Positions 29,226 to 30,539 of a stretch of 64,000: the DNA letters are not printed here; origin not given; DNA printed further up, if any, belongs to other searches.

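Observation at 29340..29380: waaJ-like gene appears to lack an ATG start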

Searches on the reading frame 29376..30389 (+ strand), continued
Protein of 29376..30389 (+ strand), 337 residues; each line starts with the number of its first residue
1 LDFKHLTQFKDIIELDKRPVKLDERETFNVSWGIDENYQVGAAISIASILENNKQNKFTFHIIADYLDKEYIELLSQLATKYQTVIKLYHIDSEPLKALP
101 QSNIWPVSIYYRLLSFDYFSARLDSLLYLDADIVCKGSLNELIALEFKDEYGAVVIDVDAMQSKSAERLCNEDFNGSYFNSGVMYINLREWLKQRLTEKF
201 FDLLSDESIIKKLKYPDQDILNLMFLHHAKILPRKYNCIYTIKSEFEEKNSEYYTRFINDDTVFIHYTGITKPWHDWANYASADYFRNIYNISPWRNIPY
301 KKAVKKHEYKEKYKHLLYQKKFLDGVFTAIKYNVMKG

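Call 43: find_encoding_contigs(protein=P0118, flank=1500, max_places=1)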
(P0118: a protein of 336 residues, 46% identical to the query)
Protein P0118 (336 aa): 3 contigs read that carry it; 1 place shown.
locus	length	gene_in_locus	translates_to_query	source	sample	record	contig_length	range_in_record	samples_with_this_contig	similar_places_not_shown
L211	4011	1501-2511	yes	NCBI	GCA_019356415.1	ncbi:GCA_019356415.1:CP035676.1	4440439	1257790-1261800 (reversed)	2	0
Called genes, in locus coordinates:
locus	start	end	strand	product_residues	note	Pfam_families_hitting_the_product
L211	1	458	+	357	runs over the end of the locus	PF13439:Glyco_transf_4 (weak), PF00534:Glycos_transf_1, PF13692:Glyco_trans_1_4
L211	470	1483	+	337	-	PF01501:Glyco_transf_8, PF08437:Glyco_transf_8C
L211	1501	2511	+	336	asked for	PF01501:Glyco_transf_8, PF18404:Glyco_transf_24, PF08437:Glyco_transf_8C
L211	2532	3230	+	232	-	PF06176:WaaY, PF03109:ABC1 (weak)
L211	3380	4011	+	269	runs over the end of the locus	PF27901:WaaZ_KDO_III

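Call 44: find_encoding_contigs(protein=P0032, flank=1500, max_places=1)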
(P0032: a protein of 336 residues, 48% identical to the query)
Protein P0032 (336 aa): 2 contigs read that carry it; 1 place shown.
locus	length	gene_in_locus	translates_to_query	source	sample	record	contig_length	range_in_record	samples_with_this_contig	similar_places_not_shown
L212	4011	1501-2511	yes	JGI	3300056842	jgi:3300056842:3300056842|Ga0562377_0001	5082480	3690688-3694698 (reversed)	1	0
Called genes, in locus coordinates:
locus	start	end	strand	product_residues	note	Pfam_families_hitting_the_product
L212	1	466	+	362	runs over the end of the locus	PF13439:Glyco_transf_4, PF20706:GT4-conflict (faint), PF00534:Glycos_transf_1, PF13692:Glyco_trans_1_4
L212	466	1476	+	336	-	PF01501:Glyco_transf_8, PF08437:Glyco_transf_8C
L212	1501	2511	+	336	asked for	PF01501:Glyco_transf_8, PF18404:Glyco_transf_24, PF08437:Glyco_transf_8C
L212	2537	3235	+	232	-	PF06176:WaaY, PF03109:ABC1 (weak)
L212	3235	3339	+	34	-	-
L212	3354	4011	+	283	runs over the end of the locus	PF01973:MptE-like (faint), PF27901:WaaZ_KDO_III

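Call 50: list_cluster_members(proteins=[P0001])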
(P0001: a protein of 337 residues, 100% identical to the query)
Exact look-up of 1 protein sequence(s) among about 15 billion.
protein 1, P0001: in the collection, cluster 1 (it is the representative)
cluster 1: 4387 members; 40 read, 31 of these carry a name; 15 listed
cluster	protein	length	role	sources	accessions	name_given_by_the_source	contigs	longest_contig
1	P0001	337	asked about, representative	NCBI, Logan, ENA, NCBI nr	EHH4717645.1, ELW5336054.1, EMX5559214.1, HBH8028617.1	TPA: glycosyltransferase family 8 protein [Escherichia coli] | glycosyltransferase family 8 protein [Escherichia coli]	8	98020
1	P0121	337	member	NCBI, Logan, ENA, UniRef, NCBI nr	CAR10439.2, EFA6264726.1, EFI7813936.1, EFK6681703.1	TPA: UDP-glucose--(galactosyl) LPS alpha1,2-glucosyltransferase [Escherichia coli] | UDP-glucose:(Galactosyl) LPS alpha-1,2-glucosyltransferase n=4 Tax=Escherichia coli ... | UDP-glucose--(galactosyl) LPS alpha1,2-glucosyltransferase [Escherichia coli]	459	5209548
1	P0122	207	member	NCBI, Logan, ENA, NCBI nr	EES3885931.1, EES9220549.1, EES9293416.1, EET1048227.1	glycosyltransferase family 8 protein, partial [Escherichia coli] | glycosyltransferase family 8 protein [Escherichia coli]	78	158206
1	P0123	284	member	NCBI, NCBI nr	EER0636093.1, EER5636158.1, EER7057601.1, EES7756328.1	TPA: glycosyltransferase family 8 protein, partial [Escherichia coli] | glycosyltransferase family 8 protein [Escherichia coli]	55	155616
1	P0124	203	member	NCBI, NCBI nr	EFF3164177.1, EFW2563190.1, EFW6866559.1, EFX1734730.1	glycosyltransferase family 8 protein, partial [Shigella flexneri] | glycosyltransferase family 8 protein [Escherichia coli]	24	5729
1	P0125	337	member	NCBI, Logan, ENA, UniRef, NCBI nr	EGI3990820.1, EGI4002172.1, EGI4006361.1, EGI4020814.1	glycosyltransferase family 8 protein [Escherichia coli] | glycosyltransferase family 8 protein n=1 Tax=Escherichia coli TaxID=562 ... | glycosyltransferase [Escherichia coli]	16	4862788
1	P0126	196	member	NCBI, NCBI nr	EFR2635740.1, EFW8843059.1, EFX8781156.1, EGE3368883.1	glycosyltransferase family 8 protein, partial [Shigella flexneri] | glycosyltransferase family 8 protein [Shigella flexneri]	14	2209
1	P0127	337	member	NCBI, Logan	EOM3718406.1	glycosyltransferase family 8 protein [Escherichia coli H20]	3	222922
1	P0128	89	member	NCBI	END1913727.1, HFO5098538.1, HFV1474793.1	TPA: glycosyltransferase family 8 C-terminal domain-containing protein, partial ...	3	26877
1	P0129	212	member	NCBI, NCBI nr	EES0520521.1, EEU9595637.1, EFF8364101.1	glycosyltransferase family 8 protein, partial [Escherichia coli] | glycosyltransferase family 8 protein [Escherichia coli]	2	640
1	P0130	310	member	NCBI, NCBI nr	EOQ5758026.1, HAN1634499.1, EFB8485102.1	glycosyltransferase family 8 protein, partial [Escherichia coli] | glycosyltransferase family 8 protein [Escherichia coli]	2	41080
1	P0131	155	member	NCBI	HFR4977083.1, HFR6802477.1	TPA: glycosyltransferase family 8 protein, partial [Shigella flexneri 2a]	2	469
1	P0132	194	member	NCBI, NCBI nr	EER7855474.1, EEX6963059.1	glycosyltransferase family 8 protein, partial [Escherichia coli] | glycosyltransferase family 8 protein [Escherichia coli]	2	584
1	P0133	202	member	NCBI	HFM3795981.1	TPA: glycosyltransferase family 8 protein, partial [Escherichia coli]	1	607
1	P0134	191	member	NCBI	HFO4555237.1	TPA: glycosyltransferase family 8 protein, partial [Escherichia coli]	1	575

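Call 53: search_solved_structures(query=window:29376-30389:+, max_evalue=0.001)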
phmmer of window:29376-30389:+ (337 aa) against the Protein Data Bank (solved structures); distinct sequences matched with E-value up to 0.001: 5.
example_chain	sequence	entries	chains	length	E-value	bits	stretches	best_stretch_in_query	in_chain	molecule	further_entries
3tzt_A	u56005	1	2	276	1.1e-15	61.4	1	34-276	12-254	Glycosyl transferase family 8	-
1g9r_A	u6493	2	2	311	1.3e-13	54.5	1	31-287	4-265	GLYCOSYL TRANSFERASE | GALACTOSYL TRANSFERASE LGTC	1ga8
1ss9_A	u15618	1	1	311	1.5e-13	54.3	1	31-287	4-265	alpha-1,4-galactosyl transferase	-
6u4b_A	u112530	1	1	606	3.3e-08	36.8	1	33-303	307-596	WbbM protein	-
5gvv_A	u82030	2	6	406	2.6e-07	33.8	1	123-295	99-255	Glycosyl transferase family 8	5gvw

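Call 54: profile_search(protein=window:29376-30389:+)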
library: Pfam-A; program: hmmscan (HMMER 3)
A. the first sequence (337 residues): domains with independent E <= 10: 4; with E <= 0.001: 3
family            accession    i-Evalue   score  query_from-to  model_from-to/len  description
Glyco_transf_8    PF01501.26      1e-62   212.4      29-278         1-253/253  Glycosyl transferase family 8
Glyco_transf_8C   PF08437.15    2.4e-12    47.1     280-336         1-57/57  Glycosyl transferase family 8 C-terminal
Glyco_transf_24   PF18404.7       1e-08    35.4      36-154        10-127/268  Glucosyltransferase 24
Phage_TAC_8       PF10666.15      0.054    14.1     141-224        23-106/140  Phage tail assembly chaperone protein Gp14 ()A118
